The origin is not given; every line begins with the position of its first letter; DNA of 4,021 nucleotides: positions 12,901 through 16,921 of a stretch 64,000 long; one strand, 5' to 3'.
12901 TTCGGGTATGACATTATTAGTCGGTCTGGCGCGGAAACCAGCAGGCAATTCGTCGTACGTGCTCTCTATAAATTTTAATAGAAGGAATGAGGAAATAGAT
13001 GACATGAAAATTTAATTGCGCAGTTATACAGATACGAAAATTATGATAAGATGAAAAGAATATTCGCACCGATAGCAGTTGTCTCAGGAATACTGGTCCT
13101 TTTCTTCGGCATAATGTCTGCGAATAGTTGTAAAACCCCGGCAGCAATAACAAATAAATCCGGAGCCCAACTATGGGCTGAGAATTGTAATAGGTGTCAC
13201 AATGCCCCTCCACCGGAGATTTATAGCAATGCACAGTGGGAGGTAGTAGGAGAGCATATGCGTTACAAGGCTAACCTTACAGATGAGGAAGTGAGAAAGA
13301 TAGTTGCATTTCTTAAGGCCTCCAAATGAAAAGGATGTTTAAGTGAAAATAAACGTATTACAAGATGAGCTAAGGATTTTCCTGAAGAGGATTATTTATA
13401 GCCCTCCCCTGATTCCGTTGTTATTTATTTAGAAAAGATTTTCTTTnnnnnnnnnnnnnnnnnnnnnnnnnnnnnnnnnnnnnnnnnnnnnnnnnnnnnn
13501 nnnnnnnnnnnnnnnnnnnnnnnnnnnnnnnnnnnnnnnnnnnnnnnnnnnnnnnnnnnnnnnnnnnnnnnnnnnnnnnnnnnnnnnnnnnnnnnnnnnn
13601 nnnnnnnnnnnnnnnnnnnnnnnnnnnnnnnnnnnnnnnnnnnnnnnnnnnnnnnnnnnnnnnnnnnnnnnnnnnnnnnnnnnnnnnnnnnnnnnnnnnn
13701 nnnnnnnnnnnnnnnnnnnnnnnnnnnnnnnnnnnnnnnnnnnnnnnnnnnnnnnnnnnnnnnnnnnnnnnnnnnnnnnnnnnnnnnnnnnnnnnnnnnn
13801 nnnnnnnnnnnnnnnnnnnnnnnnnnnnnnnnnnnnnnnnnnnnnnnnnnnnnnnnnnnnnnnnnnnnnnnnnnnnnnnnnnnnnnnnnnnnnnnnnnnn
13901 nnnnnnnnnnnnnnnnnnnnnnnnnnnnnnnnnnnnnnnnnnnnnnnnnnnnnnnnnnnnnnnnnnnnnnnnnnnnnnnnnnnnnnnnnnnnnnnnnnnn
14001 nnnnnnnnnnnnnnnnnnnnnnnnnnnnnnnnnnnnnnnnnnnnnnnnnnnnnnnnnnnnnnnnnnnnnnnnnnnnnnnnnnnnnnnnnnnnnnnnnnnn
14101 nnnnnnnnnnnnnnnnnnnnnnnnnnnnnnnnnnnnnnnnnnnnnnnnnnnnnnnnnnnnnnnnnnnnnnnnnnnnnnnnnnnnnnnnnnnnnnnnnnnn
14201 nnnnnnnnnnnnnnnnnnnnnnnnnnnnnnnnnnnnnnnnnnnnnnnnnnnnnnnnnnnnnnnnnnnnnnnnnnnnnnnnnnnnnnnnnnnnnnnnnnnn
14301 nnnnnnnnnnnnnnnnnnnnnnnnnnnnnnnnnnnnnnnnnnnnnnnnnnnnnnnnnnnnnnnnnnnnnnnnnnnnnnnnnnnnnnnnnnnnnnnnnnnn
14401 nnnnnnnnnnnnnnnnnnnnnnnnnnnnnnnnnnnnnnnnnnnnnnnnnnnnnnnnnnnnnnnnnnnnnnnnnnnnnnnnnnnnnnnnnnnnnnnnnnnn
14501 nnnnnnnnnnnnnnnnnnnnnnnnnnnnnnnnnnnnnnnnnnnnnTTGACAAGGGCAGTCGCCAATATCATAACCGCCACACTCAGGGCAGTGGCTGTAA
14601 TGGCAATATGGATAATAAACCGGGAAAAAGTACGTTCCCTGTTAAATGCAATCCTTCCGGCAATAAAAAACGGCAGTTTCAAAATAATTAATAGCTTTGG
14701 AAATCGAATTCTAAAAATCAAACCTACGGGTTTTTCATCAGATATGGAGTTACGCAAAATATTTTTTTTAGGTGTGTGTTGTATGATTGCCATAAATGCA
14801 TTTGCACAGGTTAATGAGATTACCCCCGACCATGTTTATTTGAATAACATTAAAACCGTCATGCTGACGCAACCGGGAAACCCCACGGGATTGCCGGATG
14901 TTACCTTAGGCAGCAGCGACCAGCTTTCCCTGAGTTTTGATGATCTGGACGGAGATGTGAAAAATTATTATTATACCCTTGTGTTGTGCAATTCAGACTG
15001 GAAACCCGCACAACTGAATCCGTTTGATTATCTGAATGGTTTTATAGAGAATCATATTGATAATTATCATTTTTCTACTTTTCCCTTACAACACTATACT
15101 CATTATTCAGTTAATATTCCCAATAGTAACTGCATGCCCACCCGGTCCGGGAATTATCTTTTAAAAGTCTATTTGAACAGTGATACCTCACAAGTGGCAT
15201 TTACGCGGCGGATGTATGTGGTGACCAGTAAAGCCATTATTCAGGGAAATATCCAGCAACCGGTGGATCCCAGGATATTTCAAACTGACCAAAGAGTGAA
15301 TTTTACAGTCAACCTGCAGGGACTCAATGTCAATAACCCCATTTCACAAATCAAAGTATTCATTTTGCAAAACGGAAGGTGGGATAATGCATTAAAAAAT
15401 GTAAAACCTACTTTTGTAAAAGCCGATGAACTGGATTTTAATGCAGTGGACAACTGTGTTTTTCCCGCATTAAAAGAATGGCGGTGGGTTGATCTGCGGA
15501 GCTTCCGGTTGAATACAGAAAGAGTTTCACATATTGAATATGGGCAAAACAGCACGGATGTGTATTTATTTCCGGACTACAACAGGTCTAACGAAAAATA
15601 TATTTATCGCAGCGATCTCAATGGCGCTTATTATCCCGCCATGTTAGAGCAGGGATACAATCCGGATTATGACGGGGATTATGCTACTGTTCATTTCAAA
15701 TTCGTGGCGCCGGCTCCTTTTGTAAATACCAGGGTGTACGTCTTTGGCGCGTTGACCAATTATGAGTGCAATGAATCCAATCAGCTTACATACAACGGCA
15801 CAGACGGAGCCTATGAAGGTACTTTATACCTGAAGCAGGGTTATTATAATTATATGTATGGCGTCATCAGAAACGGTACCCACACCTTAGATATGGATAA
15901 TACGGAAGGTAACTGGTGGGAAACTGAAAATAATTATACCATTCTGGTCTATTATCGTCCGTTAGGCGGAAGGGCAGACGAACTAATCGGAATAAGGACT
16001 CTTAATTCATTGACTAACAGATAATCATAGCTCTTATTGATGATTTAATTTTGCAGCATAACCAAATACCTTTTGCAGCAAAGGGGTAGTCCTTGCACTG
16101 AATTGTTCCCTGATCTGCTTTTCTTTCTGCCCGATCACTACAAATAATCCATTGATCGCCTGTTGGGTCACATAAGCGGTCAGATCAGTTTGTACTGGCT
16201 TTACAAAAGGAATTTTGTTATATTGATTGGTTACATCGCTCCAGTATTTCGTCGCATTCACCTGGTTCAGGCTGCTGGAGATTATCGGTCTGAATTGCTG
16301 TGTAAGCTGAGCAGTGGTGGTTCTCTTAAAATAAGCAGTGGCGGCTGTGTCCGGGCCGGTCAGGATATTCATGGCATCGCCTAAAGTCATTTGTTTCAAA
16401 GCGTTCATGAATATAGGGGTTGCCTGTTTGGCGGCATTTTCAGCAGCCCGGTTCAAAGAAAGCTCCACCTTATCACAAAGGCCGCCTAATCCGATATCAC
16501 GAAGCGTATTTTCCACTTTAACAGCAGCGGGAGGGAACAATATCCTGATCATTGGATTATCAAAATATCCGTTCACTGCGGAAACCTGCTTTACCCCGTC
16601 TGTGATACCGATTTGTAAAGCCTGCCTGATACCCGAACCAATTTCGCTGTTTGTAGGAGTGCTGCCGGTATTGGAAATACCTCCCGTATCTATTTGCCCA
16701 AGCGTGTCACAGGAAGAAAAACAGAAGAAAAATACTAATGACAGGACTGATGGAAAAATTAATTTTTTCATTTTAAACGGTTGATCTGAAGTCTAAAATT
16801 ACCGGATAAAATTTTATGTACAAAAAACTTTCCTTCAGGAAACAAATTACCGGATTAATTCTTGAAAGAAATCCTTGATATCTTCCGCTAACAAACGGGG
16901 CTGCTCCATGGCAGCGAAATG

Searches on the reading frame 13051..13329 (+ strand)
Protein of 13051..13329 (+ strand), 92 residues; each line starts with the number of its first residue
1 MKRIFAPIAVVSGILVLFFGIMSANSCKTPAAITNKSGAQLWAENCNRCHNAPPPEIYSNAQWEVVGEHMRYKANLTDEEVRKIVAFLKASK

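Call 4: search_protein_families(library=pfam, proteins=[window:13051-13329:+], max_evalue=0.01)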
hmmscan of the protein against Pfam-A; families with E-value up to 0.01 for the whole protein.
window:13051-13329:+ (92 aa): 3 families
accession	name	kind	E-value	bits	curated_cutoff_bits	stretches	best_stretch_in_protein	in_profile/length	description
PF13442.11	Cytochrome_CBB3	-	7.1e-06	26.7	27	1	36-88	4-68/68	Cytochrome C oxidase, cbb3-type, subunit III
PF00034.26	Cytochrom_C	-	4.5e-05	25.1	21.3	0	66-90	64-88/90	Cytochrome c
PF09626.15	DHC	-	0.00031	22.2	22.2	1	42-90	1-53/116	Dihaem cytochrome c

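Call 30: search_protein_families(library=phrogs, proteins=[window:13051-13329:+], max_evalue=0.01)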
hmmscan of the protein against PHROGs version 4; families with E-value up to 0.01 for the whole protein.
window:13051-13329:+ (92 aa): 0 families

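Call 33: find_encoding_contigs(protein=window:13051-13329:+, flank=5000, max_places=10)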
Protein window:13051-13329:+ (92 aa): 11 contigs read that carry it; 10 places shown.
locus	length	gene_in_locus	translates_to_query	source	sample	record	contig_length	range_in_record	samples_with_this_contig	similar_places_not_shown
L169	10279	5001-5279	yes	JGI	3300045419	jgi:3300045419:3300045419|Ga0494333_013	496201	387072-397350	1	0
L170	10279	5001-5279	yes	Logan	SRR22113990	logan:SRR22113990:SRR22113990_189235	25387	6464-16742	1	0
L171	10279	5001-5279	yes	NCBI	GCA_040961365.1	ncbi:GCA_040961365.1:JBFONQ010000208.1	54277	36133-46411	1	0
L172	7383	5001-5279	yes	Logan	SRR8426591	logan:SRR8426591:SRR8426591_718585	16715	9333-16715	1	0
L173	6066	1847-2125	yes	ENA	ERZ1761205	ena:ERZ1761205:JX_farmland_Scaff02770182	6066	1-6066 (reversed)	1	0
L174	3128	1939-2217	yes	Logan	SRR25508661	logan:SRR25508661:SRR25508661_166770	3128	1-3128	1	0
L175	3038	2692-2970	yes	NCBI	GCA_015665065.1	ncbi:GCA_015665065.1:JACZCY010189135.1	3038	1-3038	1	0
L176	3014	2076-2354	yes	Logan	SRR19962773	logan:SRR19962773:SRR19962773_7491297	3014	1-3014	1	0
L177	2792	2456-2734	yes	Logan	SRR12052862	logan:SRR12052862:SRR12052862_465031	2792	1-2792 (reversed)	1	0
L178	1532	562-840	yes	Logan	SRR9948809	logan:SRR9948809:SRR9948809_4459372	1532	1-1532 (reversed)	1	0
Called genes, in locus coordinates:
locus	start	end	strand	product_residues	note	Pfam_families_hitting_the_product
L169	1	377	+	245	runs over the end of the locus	PF22435:MRM3-like_sub_bind, PF00588:SpoU_methylase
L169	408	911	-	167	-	PF01381:HTH_3 (weak)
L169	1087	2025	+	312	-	-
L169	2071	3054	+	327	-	PF19777:DUF6263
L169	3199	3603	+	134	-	PF13442:Cytochrome_CBB3, PF00034:Cytochrom_C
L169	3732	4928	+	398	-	-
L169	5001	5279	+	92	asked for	PF13442:Cytochrome_CBB3 (faint)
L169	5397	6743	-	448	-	PF12704:MacB_PCD, PF02687:FtsX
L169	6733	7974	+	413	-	PF17116:T9SS_plug_1st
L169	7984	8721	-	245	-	PF13852:DUF4197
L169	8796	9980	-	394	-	PF06441:EHN, PF00561:Abhydrolase_1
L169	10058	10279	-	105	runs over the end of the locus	PF00085:Thioredoxin, PF14595:Thioredoxin_9 (weak), PF13098:Thioredoxin_2, PF13905:Thioredoxin_8 (faint)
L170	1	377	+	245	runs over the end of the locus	PF22435:MRM3-like_sub_bind, PF00588:SpoU_methylase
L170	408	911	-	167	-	PF01381:HTH_3 (weak)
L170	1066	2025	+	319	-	-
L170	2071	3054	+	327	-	PF19777:DUF6263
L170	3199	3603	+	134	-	PF13442:Cytochrome_CBB3, PF00034:Cytochrom_C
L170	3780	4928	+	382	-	-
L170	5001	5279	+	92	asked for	PF13442:Cytochrome_CBB3 (faint)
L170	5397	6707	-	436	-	PF12704:MacB_PCD, PF02687:FtsX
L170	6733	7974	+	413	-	PF17116:T9SS_plug_1st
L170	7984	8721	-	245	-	PF13852:DUF4197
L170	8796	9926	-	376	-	PF06441:EHN, PF00561:Abhydrolase_1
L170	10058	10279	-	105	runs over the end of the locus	PF00085:Thioredoxin, PF14595:Thioredoxin_9 (weak), PF13098:Thioredoxin_2, PF13905:Thioredoxin_8 (faint)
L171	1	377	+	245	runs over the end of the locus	PF22435:MRM3-like_sub_bind, PF00588:SpoU_methylase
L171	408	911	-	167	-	PF01381:HTH_3 (weak)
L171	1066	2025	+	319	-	-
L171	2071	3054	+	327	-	PF19777:DUF6263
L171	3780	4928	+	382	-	-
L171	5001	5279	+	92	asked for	PF13442:Cytochrome_CBB3 (faint)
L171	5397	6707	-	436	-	PF12704:MacB_PCD, PF02687:FtsX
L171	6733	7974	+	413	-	PF17116:T9SS_plug_1st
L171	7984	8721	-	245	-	PF13852:DUF4197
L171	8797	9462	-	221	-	-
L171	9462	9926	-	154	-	PF06441:EHN, PF00561:Abhydrolase_1 (weak)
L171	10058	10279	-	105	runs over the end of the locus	PF00085:Thioredoxin, PF14595:Thioredoxin_9 (weak), PF13098:Thioredoxin_2, PF13905:Thioredoxin_8 (faint)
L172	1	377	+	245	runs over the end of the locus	PF22435:MRM3-like_sub_bind, PF00588:SpoU_methylase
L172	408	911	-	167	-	PF01381:HTH_3 (weak)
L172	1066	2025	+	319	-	-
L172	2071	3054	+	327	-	PF19777:DUF6263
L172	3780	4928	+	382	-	-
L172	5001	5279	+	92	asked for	PF13442:Cytochrome_CBB3 (faint)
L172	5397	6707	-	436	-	PF12704:MacB_PCD, PF02687:FtsX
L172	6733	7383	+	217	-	?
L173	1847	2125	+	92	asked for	PF13442:Cytochrome_CBB3 (faint)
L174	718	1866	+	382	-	-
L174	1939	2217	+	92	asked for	PF13442:Cytochrome_CBB3 (faint)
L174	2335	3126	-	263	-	?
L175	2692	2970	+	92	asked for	PF13442:Cytochrome_CBB3 (faint)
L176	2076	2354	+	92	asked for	PF13442:Cytochrome_CBB3 (faint)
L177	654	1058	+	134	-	PF13442:Cytochrome_CBB3, PF00034:Cytochrom_C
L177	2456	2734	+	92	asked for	PF13442:Cytochrome_CBB3 (faint)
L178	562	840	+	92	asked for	PF13442:Cytochrome_CBB3 (faint)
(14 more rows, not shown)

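Call 75: search_protein_families(library=ncbifam, proteins=[window:13051-13329:+], max_evalue=0.001)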
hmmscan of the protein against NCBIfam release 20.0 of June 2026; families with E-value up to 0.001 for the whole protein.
window:13051-13329:+ (92 aa): 3 families
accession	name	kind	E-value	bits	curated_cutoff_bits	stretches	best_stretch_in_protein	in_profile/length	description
NF052246.1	SorB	equivalog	1e-05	25.5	93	1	31-90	13-78/80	SorB family sulfite dehydrogenase c-type cytochrome subunit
TIGR02162.1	torC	equivalog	0.00018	20.9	478.2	1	37-89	324-376/387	pentaheme c-type cytochrome TorC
NF045930.1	Cytc6PetJCyano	equivalog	0.00074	19.4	135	0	14-51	7-44/110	cytochrome c6 PetJ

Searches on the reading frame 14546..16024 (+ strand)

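Call 4: search_protein_families(library=pfam, proteins=[window:14546-16024:+], max_evalue=0.01)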
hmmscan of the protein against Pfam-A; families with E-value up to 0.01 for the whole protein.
window:14546-16024:+ (492 aa): 1 family
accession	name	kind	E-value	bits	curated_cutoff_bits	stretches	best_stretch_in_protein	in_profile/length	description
PF17116.11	T9SS_plug_1st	-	1.7e-38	131.8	23.9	1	102-226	1-125/126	Type 9 secretion system plug protein 1st domain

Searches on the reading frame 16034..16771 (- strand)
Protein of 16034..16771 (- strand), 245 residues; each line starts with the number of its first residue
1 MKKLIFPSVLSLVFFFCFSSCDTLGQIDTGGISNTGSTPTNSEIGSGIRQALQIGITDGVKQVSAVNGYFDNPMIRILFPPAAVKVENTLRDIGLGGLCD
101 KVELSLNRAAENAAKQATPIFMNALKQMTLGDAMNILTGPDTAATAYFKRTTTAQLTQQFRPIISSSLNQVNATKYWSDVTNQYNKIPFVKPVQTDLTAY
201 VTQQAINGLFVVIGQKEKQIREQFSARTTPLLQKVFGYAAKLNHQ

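Call 4: search_protein_families(library=pfam, proteins=[window:16034-16771:-], max_evalue=0.01)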
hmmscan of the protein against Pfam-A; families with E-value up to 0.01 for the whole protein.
window:16034-16771:- (245 aa): 1 family
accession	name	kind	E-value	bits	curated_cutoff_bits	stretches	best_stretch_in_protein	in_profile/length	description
PF13852.11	DUF4197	-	2.5e-76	256.2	24.9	1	40-237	3-199/199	Protein of unknown function (DUF4197)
